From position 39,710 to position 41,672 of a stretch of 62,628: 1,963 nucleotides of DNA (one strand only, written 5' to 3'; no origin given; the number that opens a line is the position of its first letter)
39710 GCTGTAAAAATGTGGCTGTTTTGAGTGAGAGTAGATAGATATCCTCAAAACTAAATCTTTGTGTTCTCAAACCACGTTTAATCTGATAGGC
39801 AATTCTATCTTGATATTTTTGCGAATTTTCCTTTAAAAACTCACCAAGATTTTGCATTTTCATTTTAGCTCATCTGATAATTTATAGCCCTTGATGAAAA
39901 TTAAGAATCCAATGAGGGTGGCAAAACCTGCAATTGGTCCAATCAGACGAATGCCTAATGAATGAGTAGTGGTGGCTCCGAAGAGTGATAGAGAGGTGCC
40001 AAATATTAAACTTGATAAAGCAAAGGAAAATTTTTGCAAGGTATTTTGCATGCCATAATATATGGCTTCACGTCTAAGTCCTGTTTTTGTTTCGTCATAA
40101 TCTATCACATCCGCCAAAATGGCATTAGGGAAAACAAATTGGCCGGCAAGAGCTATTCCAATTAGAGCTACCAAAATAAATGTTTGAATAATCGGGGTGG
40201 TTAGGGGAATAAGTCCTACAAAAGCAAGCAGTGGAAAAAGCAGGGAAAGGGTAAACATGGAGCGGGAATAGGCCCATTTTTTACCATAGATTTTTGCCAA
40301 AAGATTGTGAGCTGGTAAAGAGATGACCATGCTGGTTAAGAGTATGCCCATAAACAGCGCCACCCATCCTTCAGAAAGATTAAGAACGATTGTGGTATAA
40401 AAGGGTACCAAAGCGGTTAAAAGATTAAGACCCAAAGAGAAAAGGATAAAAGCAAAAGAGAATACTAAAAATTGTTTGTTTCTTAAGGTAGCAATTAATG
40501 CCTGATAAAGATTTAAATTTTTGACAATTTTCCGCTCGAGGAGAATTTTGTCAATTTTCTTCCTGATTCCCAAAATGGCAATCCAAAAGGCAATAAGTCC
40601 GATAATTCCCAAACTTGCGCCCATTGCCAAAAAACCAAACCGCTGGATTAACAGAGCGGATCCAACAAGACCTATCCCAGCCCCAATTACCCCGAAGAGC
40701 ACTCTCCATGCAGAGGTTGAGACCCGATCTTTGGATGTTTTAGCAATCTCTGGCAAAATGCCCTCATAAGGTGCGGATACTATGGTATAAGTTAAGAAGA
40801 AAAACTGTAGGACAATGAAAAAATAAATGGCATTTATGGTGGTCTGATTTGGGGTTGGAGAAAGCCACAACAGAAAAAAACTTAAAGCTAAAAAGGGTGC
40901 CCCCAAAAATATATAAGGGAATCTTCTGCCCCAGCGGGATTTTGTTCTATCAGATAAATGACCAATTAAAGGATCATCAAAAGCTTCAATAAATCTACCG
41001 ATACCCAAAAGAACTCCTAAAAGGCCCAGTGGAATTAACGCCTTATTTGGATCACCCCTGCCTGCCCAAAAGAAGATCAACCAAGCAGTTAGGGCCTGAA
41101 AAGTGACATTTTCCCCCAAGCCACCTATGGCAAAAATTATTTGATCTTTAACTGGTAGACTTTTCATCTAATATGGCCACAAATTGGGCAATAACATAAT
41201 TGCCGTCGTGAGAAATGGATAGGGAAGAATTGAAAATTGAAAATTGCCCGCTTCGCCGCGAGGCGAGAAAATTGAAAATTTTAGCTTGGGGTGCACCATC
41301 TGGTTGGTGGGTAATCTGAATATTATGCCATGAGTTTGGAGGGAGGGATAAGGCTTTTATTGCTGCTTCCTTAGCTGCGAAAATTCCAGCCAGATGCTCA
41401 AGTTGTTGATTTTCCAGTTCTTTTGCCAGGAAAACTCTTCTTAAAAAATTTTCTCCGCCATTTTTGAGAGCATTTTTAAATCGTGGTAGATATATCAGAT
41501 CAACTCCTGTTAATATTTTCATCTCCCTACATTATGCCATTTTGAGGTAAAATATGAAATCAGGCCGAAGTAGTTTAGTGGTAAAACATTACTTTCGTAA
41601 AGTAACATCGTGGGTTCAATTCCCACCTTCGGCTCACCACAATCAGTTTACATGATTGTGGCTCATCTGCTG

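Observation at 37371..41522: acpS - MelB-type MFS - (acyl-AMP ligase/ACP/PlsC) operon: candidate host-lipid scavenging system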

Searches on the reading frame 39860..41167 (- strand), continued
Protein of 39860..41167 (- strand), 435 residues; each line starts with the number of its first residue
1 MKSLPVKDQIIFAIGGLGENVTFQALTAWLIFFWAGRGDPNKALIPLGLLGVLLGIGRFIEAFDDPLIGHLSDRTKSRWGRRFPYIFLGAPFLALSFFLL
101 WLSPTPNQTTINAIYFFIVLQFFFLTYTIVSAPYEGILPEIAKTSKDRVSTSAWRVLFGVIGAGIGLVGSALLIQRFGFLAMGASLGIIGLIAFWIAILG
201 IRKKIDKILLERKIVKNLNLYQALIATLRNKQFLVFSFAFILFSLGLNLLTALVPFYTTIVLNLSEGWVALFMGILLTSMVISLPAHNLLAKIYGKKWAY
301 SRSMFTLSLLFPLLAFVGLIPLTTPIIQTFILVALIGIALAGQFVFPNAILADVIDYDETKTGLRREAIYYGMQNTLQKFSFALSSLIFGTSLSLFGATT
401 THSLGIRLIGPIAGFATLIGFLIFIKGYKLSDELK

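Call 56: search_protein_families(library=pfam, proteins=[P0130, P0151, P0199, P0163, P0166, P0230, P0270, P0209], max_evalue=0.001)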
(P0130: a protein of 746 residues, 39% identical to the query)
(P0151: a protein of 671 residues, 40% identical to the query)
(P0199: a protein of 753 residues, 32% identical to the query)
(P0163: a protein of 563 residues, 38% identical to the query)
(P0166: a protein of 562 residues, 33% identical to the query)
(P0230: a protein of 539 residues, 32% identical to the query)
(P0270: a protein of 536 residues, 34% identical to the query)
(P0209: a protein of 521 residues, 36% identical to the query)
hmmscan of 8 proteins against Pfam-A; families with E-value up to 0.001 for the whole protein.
P0130 (746 aa): 4 families
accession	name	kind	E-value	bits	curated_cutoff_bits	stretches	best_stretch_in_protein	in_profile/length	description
PF13347.12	MFS_2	-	2.2e-53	181.8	27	1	37-420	2-384/427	MFS/sugar transport protein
PF07690.21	MFS_1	-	6.5e-17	61.9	33.4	1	74-410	32-347/347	Major Facilitator Superfamily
PF01553.26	Acyltransferase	-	1.3e-11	44.8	23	1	545-676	2-130/132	Acyltransferase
PF12832.13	MFS_1_like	-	0.00021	20.9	25.2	1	75-359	35-315/373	MFS_1 like family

P0151 (671 aa): 4 families
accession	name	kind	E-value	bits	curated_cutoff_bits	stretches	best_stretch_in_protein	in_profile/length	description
PF13347.12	MFS_2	-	1e-51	176.3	27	1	2-390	1-403/427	MFS/sugar transport protein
PF12804.13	NTP_transf_3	-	1.3e-12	48.6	27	1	433-542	13-126/160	MobA-like NTP transferase domain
PF07690.21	MFS_1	-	1.9e-11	43.9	33.4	2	22-295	18-285/347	Major Facilitator Superfamily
PF01128.25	IspD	-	4.2e-06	27.1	27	1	432-533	16-122/221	2-C-methyl-D-erythritol 4-phosphate cytidylyltransferase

P0199 (753 aa): 2 families
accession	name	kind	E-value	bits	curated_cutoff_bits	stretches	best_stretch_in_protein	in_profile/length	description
PF13347.12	MFS_2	-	8.7e-60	202.9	27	2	426-706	95-385/427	MFS/sugar transport protein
PF07690.21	MFS_1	-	7.8e-13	48.5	33.4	3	428-692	86-344/347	Major Facilitator Superfamily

P0163 (563 aa): 2 families
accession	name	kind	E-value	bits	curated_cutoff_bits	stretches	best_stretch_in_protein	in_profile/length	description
PF13347.12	MFS_2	-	4.8e-50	170.8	27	2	243-528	94-386/427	MFS/sugar transport protein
PF07690.21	MFS_1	-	2.8e-16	59.8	33.4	2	370-555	6-173/347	Major Facilitator Superfamily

P0166 (562 aa): 2 families
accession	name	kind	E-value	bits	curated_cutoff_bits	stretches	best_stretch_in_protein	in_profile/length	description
PF13347.12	MFS_2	-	6.4e-56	190.1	27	1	130-520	2-386/427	MFS/sugar transport protein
PF07690.21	MFS_1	-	3.1e-10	40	33.4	1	148-485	15-324/347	Major Facilitator Superfamily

P0230 (539 aa): 2 families
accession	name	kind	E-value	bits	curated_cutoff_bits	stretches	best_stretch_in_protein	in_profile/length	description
PF13347.12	MFS_2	-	1.2e-47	162.9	27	1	12-387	2-381/427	MFS/sugar transport protein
PF07690.21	MFS_1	-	1.7e-14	54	33.4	1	57-349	43-323/347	Major Facilitator Superfamily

P0270 (536 aa): 3 families
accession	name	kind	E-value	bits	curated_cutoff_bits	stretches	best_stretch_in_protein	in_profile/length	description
PF13347.12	MFS_2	-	3e-59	201.1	27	1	94-504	1-386/427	MFS/sugar transport protein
PF07690.21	MFS_1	-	5e-18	65.6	33.4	2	109-347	10-224/347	Major Facilitator Superfamily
PF00083.30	Sugar_tr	-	7.2e-09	35.5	22.3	2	159-298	313-440/452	Sugar (and other) transporter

P0209 (521 aa): 2 families
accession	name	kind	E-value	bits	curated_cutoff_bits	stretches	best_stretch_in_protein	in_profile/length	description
PF13347.12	MFS_2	-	1.8e-48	165.6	27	1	39-487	9-385/427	MFS/sugar transport protein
PF07690.21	MFS_1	-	3.2e-08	33.3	33.4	1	74-365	29-310/347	Major Facilitator Superfamily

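Call 58: find_encoding_contigs(protein=P0130, flank=8000, max_places=3)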
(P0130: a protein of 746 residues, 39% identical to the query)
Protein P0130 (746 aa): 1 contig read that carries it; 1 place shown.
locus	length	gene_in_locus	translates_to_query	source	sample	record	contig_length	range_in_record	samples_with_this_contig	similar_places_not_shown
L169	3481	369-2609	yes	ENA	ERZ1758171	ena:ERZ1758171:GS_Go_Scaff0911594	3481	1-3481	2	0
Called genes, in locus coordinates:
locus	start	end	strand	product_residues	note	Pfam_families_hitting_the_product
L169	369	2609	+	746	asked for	PF07690:MFS_1, PF13347:MFS_2, PF01553:Acyltransferase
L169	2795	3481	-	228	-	?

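Call 61: find_encoding_contigs(protein=P0123, flank=6000, max_places=2)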
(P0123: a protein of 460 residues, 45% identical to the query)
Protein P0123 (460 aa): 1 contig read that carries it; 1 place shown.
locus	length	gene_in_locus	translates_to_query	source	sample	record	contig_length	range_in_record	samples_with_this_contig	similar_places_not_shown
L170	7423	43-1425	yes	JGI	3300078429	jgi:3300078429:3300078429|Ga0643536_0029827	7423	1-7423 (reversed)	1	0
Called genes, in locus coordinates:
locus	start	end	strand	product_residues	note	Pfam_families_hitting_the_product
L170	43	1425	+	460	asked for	PF13347:MFS_2, PF07690:MFS_1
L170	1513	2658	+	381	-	-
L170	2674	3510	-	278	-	PF01209:Ubie_methyltran, PF13489:Methyltransf_23, PF01135:PCMT (weak), PF13847:Methyltransf_31, PF08241:Methyltransf_11, PF08242:Methyltransf_12, PF13649:Methyltransf_25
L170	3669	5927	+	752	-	PF02515:CoA_transf_3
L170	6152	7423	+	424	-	?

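Call 62: find_encoding_contigs(protein=P0140, flank=6000, max_places=2)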
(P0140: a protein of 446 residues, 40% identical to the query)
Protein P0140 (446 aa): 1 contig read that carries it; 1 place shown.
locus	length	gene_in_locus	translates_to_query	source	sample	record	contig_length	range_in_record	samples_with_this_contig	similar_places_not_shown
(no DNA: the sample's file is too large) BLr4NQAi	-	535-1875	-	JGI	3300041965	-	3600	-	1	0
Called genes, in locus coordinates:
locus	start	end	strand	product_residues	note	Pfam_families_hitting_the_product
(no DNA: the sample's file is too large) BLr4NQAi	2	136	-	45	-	?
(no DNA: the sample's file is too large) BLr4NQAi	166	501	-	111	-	-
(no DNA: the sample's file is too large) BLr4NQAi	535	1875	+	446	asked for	PF07690:MFS_1, PF13347:MFS_2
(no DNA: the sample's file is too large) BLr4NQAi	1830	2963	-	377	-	PF00155:Aminotran_1_2 (weak), PF01041:DegT_DnrJ_EryC1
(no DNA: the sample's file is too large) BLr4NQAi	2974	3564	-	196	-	PF01063:Aminotran_4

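Call 63: find_encoding_contigs(protein=P0126, flank=6000, max_places=2)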
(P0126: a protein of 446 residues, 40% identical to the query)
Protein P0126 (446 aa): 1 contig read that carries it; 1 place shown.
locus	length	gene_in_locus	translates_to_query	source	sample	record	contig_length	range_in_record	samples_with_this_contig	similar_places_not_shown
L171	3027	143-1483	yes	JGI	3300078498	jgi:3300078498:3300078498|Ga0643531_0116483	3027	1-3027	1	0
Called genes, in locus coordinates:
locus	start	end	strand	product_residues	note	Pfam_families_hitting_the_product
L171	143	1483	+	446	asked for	PF13347:MFS_2, PF07690:MFS_1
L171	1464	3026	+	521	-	?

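Call 64: search_protein_families(library=pfam, proteins=[L171:1464-3026:+, L170:1513-2658:+, L170:6152-7423:+, L169:2795-3481:-], max_evalue=0.001)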
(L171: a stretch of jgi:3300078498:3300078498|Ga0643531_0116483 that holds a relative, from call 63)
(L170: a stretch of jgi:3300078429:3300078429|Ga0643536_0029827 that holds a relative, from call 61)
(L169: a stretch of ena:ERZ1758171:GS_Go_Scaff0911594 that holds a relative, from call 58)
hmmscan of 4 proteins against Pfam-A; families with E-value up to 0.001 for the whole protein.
L171:1464-3026:+ (521 aa): 2 families
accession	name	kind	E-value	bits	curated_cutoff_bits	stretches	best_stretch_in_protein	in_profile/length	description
PF22422.2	MGH1-like_GH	-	2.8e-32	113.1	27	1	283-519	7-262/356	Mannosylglycerate hydrolase MGH1-like glycoside hydrolase domain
PF01204.24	Trehalase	-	1.6e-08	34.3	21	1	427-519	303-396/512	Trehalase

L170:1513-2658:+ (381 aa): 0 families

L170:6152-7423:+ (424 aa): 3 families
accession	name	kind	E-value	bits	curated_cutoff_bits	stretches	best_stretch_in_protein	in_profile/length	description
PF00270.35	DEAD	-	2.6e-48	164.4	26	1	25-190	1-166/167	DEAD/DEAH box helicase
PF00271.37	Helicase_C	-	7.7e-31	107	23.5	1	226-334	2-110/110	Helicase conserved C-terminal domain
PF04851.21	ResIII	-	8.1e-06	26.3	22.5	1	40-183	25-161/164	Type III restriction enzyme, res subunit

L169:2795-3481:- (228 aa): 1 family
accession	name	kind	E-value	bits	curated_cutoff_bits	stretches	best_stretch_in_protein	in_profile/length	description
PF00528.27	BPD_transp_1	-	4.8e-29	101.8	26.4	1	44-223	1-179/184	Binding-protein-dependent transport system inner membrane component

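Call 73: find_encoding_contigs(protein=P0122, flank=7000, max_places=4)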
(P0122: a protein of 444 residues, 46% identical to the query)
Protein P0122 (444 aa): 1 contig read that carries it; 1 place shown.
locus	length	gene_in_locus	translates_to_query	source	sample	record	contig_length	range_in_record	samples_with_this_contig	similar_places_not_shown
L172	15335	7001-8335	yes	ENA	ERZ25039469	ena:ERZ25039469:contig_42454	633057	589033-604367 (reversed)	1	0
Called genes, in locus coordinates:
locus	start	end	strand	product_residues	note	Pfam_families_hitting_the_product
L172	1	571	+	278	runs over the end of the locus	PF01979:Amidohydro_1, PF07969:Amidohydro_3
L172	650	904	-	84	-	-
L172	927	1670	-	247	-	PF03069:FmdA_AmdA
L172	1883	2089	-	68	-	PF00198:2-oxoacid_dh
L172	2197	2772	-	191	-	PF00198:2-oxoacid_dh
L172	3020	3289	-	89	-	PF00364:Biotin_lipoyl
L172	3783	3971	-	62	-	PF02779:Transket_pyr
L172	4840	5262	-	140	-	PF00676:E1_dh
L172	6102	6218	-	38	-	-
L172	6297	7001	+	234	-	PF09335:VTT_dom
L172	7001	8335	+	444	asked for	PF07690:MFS_1, PF13347:MFS_2, PF07690:MFS_1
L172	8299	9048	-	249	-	-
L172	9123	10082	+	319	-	PF01699:Na_Ca_ex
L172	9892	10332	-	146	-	-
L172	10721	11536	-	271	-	PF04909:Amidohydro_2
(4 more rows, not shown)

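Call 77: predict_structure(alignment_id=A4)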
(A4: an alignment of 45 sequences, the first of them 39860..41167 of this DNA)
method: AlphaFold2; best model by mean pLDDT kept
length: 435 residues; sequences in the alignment: 45
mean_pLDDT: 94.4   pTM: 0.89
mean pLDDT of the five models: 94.4, 93.6, 93.1, 92.8, 92.3
residues with pLDDT >= 90: 382; 70-90: 48; 50-70: 5; < 50: 0
segments of 3 or more residues with pLDDT < 50: none
pLDDT, mean of each block of 10 residues (from residue 1): 92 97 93 91 94 90 95 91 97 98 97 98 98 94 94 96 93 95 98 98 87 75 96 98 96 94 92 95 96 97 98 96 96 98 96 95 91 93 90 93 97 98 98 85
secondary structure, 60 per line:
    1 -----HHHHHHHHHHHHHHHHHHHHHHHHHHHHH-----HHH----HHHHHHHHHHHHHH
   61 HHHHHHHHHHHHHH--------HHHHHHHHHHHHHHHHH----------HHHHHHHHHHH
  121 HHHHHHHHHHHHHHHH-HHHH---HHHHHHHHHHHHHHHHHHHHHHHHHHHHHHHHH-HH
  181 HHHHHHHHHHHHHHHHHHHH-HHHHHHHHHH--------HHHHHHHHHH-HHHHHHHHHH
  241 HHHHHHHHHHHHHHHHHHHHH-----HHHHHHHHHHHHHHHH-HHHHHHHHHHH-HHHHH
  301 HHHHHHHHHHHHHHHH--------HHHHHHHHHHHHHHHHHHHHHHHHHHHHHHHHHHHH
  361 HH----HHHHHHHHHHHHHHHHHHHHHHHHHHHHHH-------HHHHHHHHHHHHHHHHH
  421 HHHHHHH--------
elements in order: H6-34 H47-74 H83-99 H110-136 H138-141 H145-177 H179-200 H202-211 H220-229 H231-261 H267-282 H284-294 H296-316 H325-362 H367-396 H404-427

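Call 80: fold_search(model_id=the predicted structure, library=pdb)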
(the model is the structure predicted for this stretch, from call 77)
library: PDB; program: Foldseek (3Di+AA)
matches with E <= 10: 670; with E <= 0.001: 389
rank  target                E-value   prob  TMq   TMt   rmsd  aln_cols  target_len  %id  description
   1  9old                  5.4e-14  1.00  0.82  0.79   4.1       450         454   17  Crystal structure of alpha-NPG-bound D59C MelBSt (released 2026-02-04)
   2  7l16                  7.9e-14  1.00  0.81  0.79   4.2       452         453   17  Crystal structure of sugar-bound melibiose permease MelB (released 2021-08-04)
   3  8fq9                  1.0e-13  1.00  0.79  0.76   4.5       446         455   17  Crystal structure of a ligand-bound cation-site mutant D55C of a melibiose transporter (released 2024-06-05)
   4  9oli_A                1.6e-13  1.00  0.81  0.78   4.4       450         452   18  Crystal structure of the melibiose-bound melibiose transporter (released 2026-02-04)
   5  7oix_B                2.3e-13  1.00  0.84  0.81   3.0       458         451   20  Structure of thermostable human MFSD2A in complex with thermostable human Sync2 (released 2022-06-01)
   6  7n98                  6.5e-13  1.00  0.85  0.79   3.4       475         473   20  Cryo-EM structure of MFSD2A (released 2021-08-04)
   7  8d2t_A                1.4e-12  1.00  0.74  0.70   4.9       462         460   21  Zebrafish MFSD2A isoform B in inward open ligand-free conformation (released 2023-05-10)
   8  8d2s_A                4.0e-12  1.00  0.68  0.63   7.3       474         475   22  Zebrafish MFSD2A isoform B in inward open ligand bound conformation (released 2023-05-10)
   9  7mjs_X                3.3e-11  1.00  0.68  0.65   7.8       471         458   20  Single-Particle Cryo-EM Structure of Major Facilitator Superfamily Domain containing 2A in complex with LPC-18:3 (released 2021-06-16)
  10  8bb6_A                2.2e-09  1.00  0.71  0.65   5.8       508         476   16  Crystal structure of Arabidopsis thaliana sucrose transporter SUC1 (released 2023-05-31)
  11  8pnl_C                2.5e-09  1.00  0.64  0.58   9.4       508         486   13  Outward-open conformation of a Major Facilitator Superfamily (MFS) transporter MHAS2168, a homologue of Rv1410 from M. (released 2023-10-18)
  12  8tgg_A                5.9e-09  1.00  0.74  0.83   3.9       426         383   13  VMAT1 dimer with MPP+ and reserpine (released 2024-03-20)
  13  8tgn_A                6.4e-09  1.00  0.73  0.81   4.5       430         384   14  VMAT1 dimer with serotonin and reserpine (released 2024-03-20)
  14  8wrd_A                8.2e-09  1.00  0.71  0.78   5.2       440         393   13  Human VMAT2 in the apo state (released 2024-09-25)
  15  8xob                  8.2e-09  1.00  0.69  0.77   5.1       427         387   14  VMAT2 protonated state (released 2024-05-08)
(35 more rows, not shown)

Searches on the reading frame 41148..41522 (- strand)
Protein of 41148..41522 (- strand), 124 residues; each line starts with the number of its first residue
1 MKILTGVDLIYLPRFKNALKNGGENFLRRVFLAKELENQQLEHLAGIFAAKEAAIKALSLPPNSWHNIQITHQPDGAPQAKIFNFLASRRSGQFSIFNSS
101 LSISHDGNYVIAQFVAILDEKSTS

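Call 3: search_protein_families(library=pfam, proteins=[window:41148-41522:-], max_evalue=0.01)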
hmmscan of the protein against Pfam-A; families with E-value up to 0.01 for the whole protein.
window:41148-41522:- (124 aa): 1 family
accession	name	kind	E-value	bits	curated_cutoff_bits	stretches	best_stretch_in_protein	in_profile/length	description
PF01648.25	ACPS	-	5.5e-12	46.1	25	1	6-88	3-91/111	4'-phosphopantetheinyl transferase superfamily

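Call 4: search_protein_families(library=ncbifam, proteins=[window:41148-41522:-], max_evalue=0.01)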
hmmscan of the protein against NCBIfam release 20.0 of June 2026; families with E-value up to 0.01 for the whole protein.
window:41148-41522:- (124 aa): 12 families
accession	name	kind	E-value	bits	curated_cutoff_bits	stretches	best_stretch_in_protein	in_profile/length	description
TIGR00556.1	pantethn_trn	domain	7e-18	64.9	45.35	1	6-115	6-124/128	phosphopantetheine--protein transferase domain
NF000832.0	PRK00070.3-2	equivalog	2.5e-16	60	107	1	3-115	3-113/116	holo-ACP synthase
NF011254.0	PRK14660.1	equivalog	6.1e-15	55.3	195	1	2-115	2-122/125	holo-[acyl-carrier-protein] synthase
NF011250.0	PRK14656.1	equivalog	7.7e-14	51.9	175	1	3-115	3-122/126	holo-[acyl-carrier-protein] synthase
NF011251.0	PRK14657.1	equivalog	3.7e-13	49.6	165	1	3-112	3-117/123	holo-[acyl-carrier-protein] synthase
TIGR00516.1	acpS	equivalog_domain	3.7e-12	46.6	59.8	1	5-115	5-119/125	holo-ACP synthase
NF011253.0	PRK14659.1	equivalog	5.4e-12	46.4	156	1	5-117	5-119/123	holo-[acyl-carrier-protein] synthase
NF000831.0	PRK00070.3-1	equivalog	2.7e-11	43.5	124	1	3-115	4-126/130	holo-ACP synthase AcpS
NF011257.0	PRK14663.1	equivalog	7.5e-08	32.4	186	1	5-119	3-118/123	holo-[acyl-carrier-protein] synthase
NF011256.0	PRK14662.1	equivalog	2.9e-07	30.9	150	1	4-120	4-119/123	4'-phosphopantetheinyl transferase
NF011252.0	PRK14658.1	equivalog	8.7e-05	22.6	149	1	1-119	1-112/115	holo-ACP synthase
NF011255.0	PRK14661.1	equivalog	0.004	17.1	209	1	5-113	5-104/169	holo-[acyl-carrier-protein] synthase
